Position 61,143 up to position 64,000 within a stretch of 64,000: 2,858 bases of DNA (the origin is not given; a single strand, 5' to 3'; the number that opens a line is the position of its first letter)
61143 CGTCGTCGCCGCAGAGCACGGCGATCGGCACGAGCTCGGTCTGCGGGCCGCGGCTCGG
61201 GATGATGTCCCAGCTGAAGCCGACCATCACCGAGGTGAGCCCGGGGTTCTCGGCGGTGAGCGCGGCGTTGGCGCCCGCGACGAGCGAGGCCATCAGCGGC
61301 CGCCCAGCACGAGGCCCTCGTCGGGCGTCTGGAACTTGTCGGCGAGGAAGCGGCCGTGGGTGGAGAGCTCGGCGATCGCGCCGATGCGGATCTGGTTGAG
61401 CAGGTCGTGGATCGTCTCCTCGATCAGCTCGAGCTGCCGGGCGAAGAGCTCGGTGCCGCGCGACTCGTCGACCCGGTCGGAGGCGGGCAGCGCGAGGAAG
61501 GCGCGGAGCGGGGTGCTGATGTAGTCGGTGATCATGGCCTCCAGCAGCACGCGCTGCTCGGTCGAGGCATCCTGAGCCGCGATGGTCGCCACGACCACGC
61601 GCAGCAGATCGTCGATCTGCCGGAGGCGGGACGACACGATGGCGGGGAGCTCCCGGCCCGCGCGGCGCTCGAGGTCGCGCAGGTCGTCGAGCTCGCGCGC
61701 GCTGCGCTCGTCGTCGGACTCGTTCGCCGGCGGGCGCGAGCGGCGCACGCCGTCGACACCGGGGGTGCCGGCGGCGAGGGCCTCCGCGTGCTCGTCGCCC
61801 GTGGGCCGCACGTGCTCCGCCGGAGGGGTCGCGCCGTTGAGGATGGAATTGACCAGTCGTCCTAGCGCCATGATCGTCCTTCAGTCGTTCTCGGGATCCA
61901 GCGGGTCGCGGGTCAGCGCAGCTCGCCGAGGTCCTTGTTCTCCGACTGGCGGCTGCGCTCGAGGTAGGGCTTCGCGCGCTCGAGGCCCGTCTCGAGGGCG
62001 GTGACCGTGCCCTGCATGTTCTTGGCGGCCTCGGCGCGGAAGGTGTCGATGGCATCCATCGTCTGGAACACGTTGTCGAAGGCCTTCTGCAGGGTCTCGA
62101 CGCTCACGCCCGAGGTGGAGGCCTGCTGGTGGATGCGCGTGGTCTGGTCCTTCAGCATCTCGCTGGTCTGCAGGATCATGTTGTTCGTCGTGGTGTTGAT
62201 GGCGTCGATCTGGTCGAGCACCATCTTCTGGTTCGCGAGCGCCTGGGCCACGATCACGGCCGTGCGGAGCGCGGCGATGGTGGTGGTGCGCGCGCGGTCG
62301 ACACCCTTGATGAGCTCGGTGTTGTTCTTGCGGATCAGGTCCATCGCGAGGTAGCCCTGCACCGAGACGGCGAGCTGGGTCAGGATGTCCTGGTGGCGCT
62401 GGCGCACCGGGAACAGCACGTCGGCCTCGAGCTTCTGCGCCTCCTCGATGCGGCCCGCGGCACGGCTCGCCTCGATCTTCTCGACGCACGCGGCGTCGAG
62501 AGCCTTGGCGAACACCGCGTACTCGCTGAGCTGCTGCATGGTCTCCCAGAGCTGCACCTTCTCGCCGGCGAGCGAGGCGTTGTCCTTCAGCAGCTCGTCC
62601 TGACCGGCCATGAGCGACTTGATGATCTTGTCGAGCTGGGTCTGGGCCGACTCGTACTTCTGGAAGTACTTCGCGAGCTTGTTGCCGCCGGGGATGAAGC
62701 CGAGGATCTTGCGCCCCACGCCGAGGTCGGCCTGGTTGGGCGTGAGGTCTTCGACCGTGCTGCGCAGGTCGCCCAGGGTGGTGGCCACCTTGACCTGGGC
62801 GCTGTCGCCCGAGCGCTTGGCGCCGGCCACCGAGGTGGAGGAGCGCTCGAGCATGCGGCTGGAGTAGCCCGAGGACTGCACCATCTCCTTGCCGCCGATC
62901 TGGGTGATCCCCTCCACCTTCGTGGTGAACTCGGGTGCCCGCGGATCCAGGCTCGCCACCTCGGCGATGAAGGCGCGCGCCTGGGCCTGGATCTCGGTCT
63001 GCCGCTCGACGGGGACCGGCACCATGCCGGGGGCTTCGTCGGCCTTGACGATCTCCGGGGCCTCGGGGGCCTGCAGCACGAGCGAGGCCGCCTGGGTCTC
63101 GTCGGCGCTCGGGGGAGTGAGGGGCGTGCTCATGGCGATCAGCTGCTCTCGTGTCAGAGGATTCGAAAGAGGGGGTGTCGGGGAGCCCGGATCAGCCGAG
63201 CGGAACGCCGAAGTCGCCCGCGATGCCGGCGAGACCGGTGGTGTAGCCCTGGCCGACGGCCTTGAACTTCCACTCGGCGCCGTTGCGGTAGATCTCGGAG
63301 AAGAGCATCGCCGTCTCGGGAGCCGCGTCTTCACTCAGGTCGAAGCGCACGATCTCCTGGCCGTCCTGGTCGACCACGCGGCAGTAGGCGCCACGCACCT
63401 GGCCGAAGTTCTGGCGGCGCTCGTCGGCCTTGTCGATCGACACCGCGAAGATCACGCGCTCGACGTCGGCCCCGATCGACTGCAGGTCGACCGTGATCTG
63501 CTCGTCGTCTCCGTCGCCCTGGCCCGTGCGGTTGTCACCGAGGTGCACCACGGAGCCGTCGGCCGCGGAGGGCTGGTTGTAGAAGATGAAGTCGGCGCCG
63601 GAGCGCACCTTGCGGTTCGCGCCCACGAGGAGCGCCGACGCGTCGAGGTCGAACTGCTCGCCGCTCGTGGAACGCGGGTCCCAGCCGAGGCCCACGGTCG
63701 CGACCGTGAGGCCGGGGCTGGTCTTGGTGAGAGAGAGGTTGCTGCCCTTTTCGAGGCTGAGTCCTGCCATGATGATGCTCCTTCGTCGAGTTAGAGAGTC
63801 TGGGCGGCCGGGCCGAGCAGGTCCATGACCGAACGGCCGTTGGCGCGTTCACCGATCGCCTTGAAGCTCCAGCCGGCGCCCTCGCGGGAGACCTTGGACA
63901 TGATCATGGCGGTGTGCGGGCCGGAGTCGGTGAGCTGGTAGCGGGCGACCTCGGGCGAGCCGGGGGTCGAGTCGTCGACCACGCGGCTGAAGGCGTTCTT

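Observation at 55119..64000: Ter (TerD/TelA) stress cluster welded to a two-PRTase / C-C lyase / HAD small-molecule module, with two unassigned ORFs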

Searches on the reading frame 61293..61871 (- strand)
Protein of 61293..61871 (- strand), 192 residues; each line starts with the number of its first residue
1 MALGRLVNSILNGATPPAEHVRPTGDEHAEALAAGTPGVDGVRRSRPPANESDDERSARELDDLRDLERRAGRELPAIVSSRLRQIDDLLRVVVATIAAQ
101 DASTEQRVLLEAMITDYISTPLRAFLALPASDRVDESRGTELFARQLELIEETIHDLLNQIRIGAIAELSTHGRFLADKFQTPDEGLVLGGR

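Call 5: search_protein_families(library=pfam, proteins=[window:61293-61871:-], max_evalue=0.01)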
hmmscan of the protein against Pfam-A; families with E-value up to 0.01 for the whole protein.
window:61293-61871:- (192 aa): 0 families

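Call 6: search_protein_families(library=ncbifam, proteins=[window:61293-61871:-], max_evalue=0.01)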
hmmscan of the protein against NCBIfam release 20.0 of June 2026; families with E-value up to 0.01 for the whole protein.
window:61293-61871:- (192 aa): 0 families

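Call 14: find_homologous_proteins(query=window:61293-61871:-)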
Query window:61293-61871:- (192 aa): 145 proteins with E <= 0.001 among 3496 candidates; the best 120 are listed.
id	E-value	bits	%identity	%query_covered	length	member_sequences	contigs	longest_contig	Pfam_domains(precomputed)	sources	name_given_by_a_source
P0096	2.9e-112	390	98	100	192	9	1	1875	-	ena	-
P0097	4.3e-82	292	80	99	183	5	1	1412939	-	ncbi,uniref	ncbi:hypothetical protein ACEXQD_00055 [Herbiconiux sp. P15]|uniref:hypothetical protein n=1 Tax=Her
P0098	4.4e-76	273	73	99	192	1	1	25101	-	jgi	jgi:hypothetical protein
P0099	1.9e-63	231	62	100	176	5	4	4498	-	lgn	-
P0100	2.8e-63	231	64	100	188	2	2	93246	-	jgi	jgi:signal transduction histidine kinase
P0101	1.1e-62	229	66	100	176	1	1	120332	-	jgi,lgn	-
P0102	4.2e-61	224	63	100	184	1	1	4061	-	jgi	jgi:signal transduction histidine kinase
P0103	9.5e-61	223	68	95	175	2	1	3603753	-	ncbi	-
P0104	2.1e-58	215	60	99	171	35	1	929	-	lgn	-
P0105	5.3e-58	214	63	100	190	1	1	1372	-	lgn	-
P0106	2.6e-57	211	63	100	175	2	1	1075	-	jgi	jgi:hypothetical protein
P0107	3.2e-57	211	59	100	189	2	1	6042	-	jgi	jgi:signal transduction histidine kinase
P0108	1.6e-55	206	61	100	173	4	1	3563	-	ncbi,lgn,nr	ncbi:MAG: hypothetical protein JWR01_1159 [Subtercola sp.]|nr:hypothetical protein [Subtercola sp.]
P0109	2.0e-55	205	61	100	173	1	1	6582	-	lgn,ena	-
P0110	1.3e-54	203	72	73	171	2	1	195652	-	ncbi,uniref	ncbi:hypothetical protein [Herbiconiux liangxiaofengii]|uniref:hypothetical protein n=1 Tax=Herbicon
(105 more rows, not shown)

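Call 24: search_protein_families(library=padloc, proteins=[window:61293-61871:-], max_evalue=0.01)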
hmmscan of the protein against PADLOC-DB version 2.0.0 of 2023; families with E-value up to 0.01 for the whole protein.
window:61293-61871:- (192 aa): 0 families

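Call 31: predict_structure(alignment_id=A2)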
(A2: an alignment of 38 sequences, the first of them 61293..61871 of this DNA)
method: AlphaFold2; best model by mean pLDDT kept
length: 192 residues; sequences in the alignment: 38
mean_pLDDT: 80.0   pTM: 0.65
mean pLDDT of the five models: 80.0, 80.0, 78.3, 77.5, 77.4
residues with pLDDT >= 90: 108; 70-90: 14; 50-70: 48; < 50: 22
segments of 3 or more residues with pLDDT < 50: 1-4
pLDDT, mean of each block of 10 residues (from residue 1): 49 49 51 52 75 94 96 97 98 95 91 96 98 97 98 95 73 64 59 44
secondary structure, 60 per line:
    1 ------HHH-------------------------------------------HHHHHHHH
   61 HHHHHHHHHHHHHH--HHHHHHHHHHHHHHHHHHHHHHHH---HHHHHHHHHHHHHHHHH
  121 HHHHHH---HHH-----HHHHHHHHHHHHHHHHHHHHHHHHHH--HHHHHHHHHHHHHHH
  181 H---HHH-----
elements in order: H53-74 H77-100 H104-126 H138-163 H166-181

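Call 34: fold_search(model_id=the predicted structure, library=pdb)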
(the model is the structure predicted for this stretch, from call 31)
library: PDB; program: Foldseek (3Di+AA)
matches with E <= 10: 113; with E <= 0.001: 0
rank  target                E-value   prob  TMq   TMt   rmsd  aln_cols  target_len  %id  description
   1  8qb9_A                7.9e-01  0.12  0.21  0.17  28.0       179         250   14  Helical reconstruction of yeast eisosome protein Pil1 bound to membrane composed of lipid mixture -PIP2/+sterol (DOPC, (released 2024-07-24)
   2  5j0l_A                1.2e+00  0.07  0.16  0.21  13.9       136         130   16  De novo design of protein homo-oligomers with modular hydrogen bond network-mediated specificity (released 2016-07-06)
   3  5j0l_B                1.7e+00  0.14  0.23  0.34  15.5       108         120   12  De novo design of protein homo-oligomers with modular hydrogen bond network-mediated specificity (released 2016-07-06)
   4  4llc_B                1.8e+00  0.14  0.26  0.36   8.5       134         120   17  The crystal structure of R60E mutant of the histidine kinase (KinB) sensor domain from Pseudomonas aeruginosa PA01 (released 2013-08-07)
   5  6f03_B                1.8e+00  0.06  0.18  0.20  17.4       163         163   13  The crystal structure of secreted antigen BPSL2520 (released 2018-12-05)
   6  5j0l_E                1.9e+00  0.10  0.22  0.33  13.2       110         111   18  De novo design of protein homo-oligomers with modular hydrogen bond network-mediated specificity (released 2016-07-06)
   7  2zd9_B                1.9e+00  0.08  0.16  0.14  19.1       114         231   14  Structure of a Bacterial Cyclic-Nucleotide Regulated Ion Channel (released 2008-12-02)
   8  5cwp                  2.2e+00  0.30  0.35  0.31   4.9       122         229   13  Crystal structure of de novo designed helical repeat protein DHR79 (released 2015-12-16)
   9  3ctw_B                2.2e+00  0.07  0.18  0.25  14.3       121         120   14  Crystal Structure of RcdA from Caulobacter crescentus CB15 (released 2009-07-14)
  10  9fqr_EU               2.3e+00  0.05  0.16  0.18  24.6       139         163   16  96-nm repeat of axonemal doublet microtubules from bovine sperm (released 2025-03-26)
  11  5odw_C                2.4e+00  0.06  0.20  0.20  20.8       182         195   13  Structure of the FpvAI-pyocin S2 complex (released 2017-11-08)
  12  4llc_A                2.7e+00  0.12  0.27  0.37   8.7       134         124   17  The crystal structure of R60E mutant of the histidine kinase (KinB) sensor domain from Pseudomonas aeruginosa PA01 (released 2013-08-07)
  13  4r5k_A                2.9e+00  0.11  0.22  0.20  12.3       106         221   11  Crystal structure of the DnaK C-terminus (Dnak-SBD-B) (released 2014-09-10)
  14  6r2g_A                2.9e+00  0.09  0.24  0.29  18.0       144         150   15  Crystal structure of a single-chain protein mimetic of the gp41 NHR trimer in complex with the synthetic CHR peptide C (released 2019-07-10)
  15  2lqg_MODEL_1_A        3.1e+00  0.12  0.26  0.34  10.2       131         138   13  Solution Structure of the R4 domain of talin (released 2013-02-13)
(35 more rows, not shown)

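Call 35: search_protein_families(library=pfam, alignment_id=A2, max_evalue=10)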
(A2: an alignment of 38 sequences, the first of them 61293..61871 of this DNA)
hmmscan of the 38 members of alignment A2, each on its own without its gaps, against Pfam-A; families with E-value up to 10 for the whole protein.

A. member 1, window:61293-61871:- (192 aa): 0 families

B. families by the number of members that match (of 38 scanned): 24 families
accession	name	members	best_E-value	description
PF08227.16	DASH_Hsk3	7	0.038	DASH complex subunit Hsk3 like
PF22743.2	PspAA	6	0.012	PspA-Associated protein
PF22281.1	DUF6959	3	0.0039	Family of unknown function (DUF6959)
PF10094.14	DUF2332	2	0.017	Uncharacterized protein conserved in bacteria (DUF2332)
PF11226.13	DUF3022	2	0.017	Protein of unknown function (DUF3022)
PF11464.13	Rbsn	2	0.074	Rabenosyn Rab binding domain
PF01153.25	Glypican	2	0.42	Glypican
PF24073.1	DUF7365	1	0.0032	Coiled-coil region of unknown function (DUF7365)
PF22270.1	MlrA_helical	1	0.013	Transcriptional regulator MlrA, helical domain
PF00173.33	Cyt-b5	1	0.048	Cytochrome b5-like Heme/Steroid binding domain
PF07361.16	Cytochrom_B562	1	0.057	Cytochrome b562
PF04131.20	NanE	1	0.07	Putative N-acetylmannosamine-6-phosphate epimerase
PF07730.19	HisKA_3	1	0.081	Histidine kinase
PF21313.2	EthR_C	1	0.1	Transcriptional regulator EthR, C-terminal domain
PF17098.10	Wtap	1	0.1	WTAP/Mum2p family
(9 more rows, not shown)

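Call 44: search_solved_structures(query=A2, max_evalue=10)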
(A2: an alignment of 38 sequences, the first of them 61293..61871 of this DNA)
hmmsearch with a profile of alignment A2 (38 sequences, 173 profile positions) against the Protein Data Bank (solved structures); distinct sequences matched with E-value up to 10: 3.
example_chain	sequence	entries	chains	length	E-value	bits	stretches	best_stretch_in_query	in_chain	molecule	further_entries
9s9i_A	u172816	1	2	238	0.67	13.1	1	10-80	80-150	Cell division protein CdvA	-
1zwy_A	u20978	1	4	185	1.4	12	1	38-76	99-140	Hypothetical UPF0244 protein VC0702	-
1zno_A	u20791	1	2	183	1.4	12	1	38-76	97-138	Hypothetical UPF0244 protein VC0702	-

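Call 94: find_homologous_proteins(query=A2, max_evalue=0.001)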
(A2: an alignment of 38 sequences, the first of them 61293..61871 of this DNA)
Query A2 (38 sequences) (192 aa, profile of the alignment): 206 proteins with E <= 0.001 among 8000 candidates; the best 120 are listed.
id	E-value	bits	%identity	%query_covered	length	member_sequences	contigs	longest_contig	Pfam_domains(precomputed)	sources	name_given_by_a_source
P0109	9.6e-79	281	61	100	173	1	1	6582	-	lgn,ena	-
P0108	2.2e-77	277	61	100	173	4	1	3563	-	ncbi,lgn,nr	ncbi:MAG: hypothetical protein JWR01_1159 [Subtercola sp.]|nr:hypothetical protein [Subtercola sp.]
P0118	3.2e-77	276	69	73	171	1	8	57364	-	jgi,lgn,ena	-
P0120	5.3e-77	276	68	73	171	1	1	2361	-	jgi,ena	-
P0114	8.7e-77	275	70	73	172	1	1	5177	-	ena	-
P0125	1.6e-76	274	56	100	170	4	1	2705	-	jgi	-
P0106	2.0e-76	274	63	100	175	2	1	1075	-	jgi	jgi:hypothetical protein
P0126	2.2e-76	274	56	100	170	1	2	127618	-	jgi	jgi:hypothetical protein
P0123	2.2e-76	274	68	73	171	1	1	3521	-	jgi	-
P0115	6.4e-76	272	59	99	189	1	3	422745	-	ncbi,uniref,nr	ncbi:hypothetical protein [Subtercola boreus]|uniref:Uncharacterized protein n=1 Tax=Subtercola bore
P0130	7.1e-76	272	66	74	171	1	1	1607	-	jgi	-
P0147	8.3e-76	272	54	100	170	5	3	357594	-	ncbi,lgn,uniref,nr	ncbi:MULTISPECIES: hypothetical protein [Cryobacterium]|uniref:Uncharacterized protein n=1 Tax=Cryob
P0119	2.7e-75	270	58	95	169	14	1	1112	-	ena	-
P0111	7.9e-75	268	59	99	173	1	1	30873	-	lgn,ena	-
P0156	8.8e-75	268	53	100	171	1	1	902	-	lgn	-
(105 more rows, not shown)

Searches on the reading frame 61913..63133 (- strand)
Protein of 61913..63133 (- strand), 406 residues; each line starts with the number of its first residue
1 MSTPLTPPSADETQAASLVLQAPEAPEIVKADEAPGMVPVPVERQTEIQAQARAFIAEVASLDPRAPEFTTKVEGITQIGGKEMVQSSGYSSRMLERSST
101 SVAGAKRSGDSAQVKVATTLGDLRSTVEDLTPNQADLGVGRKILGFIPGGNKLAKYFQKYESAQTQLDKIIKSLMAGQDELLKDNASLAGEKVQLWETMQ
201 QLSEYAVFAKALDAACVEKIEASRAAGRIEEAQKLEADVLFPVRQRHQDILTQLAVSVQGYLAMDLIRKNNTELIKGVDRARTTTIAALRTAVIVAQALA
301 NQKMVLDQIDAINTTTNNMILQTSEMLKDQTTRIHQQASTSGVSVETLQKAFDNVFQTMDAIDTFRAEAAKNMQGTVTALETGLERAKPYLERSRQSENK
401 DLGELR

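Call 5: search_protein_families(library=pfam, proteins=[window:61913-63133:-], max_evalue=0.01)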
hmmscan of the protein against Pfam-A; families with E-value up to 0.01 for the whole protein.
window:61913-63133:- (406 aa): 2 families
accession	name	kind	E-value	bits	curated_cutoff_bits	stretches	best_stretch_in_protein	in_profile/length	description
PF05816.16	TelA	-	1.2e-88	297.9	30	1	68-393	3-332/332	Toxic anion resistance protein (TelA)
PF11932.13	DUF3450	-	0.00077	19.3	32.6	1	296-404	26-133/241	Protein of unknown function (DUF3450)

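Call 6: search_protein_families(library=ncbifam, proteins=[window:61913-63133:-], max_evalue=0.01)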
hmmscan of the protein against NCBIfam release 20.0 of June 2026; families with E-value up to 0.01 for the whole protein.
window:61913-63133:- (406 aa): 0 families

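Call 24: search_protein_families(library=padloc, proteins=[window:61913-63133:-], max_evalue=0.01)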
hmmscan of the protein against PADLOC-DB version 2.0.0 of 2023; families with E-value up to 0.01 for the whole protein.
window:61913-63133:- (406 aa): 0 families

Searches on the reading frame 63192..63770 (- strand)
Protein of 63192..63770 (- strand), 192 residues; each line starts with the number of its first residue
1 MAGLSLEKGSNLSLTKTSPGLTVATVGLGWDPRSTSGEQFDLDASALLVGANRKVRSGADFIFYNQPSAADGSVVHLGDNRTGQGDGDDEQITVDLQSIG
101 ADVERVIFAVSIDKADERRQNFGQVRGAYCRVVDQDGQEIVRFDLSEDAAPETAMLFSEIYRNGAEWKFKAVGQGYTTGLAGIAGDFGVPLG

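Call 5: search_protein_families(library=pfam, proteins=[window:63192-63770:-], max_evalue=0.01)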
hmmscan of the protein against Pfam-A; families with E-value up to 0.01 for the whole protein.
window:63192-63770:- (192 aa): 1 family
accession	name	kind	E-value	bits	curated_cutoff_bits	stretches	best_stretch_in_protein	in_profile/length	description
PF02342.23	TerD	-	3.1e-77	258.7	25.3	1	4-187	3-187/187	TerD domain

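Call 6: search_protein_families(library=ncbifam, proteins=[window:63192-63770:-], max_evalue=0.01)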
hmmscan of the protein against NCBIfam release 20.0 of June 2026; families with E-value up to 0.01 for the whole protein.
window:63192-63770:- (192 aa): 0 families

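Call 24: search_protein_families(library=padloc, proteins=[window:63192-63770:-], max_evalue=0.01)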
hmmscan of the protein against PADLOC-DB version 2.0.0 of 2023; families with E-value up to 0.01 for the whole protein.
window:63192-63770:- (192 aa): 0 families

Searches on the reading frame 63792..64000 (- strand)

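Call 5: search_protein_families(library=pfam, proteins=[window:63792-64000:-], max_evalue=0.01)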
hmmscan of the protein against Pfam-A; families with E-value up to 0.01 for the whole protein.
window:63792-64000:- (69 aa): 1 family
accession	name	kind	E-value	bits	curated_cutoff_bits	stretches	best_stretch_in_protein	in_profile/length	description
PF02342.23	TerD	-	5.5e-09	36.2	25.3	1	1-55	125-178/187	TerD domain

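Call 6: search_protein_families(library=ncbifam, proteins=[window:63792-64000:-], max_evalue=0.01)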
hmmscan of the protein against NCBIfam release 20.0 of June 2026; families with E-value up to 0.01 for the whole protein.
window:63792-64000:- (69 aa): 0 families
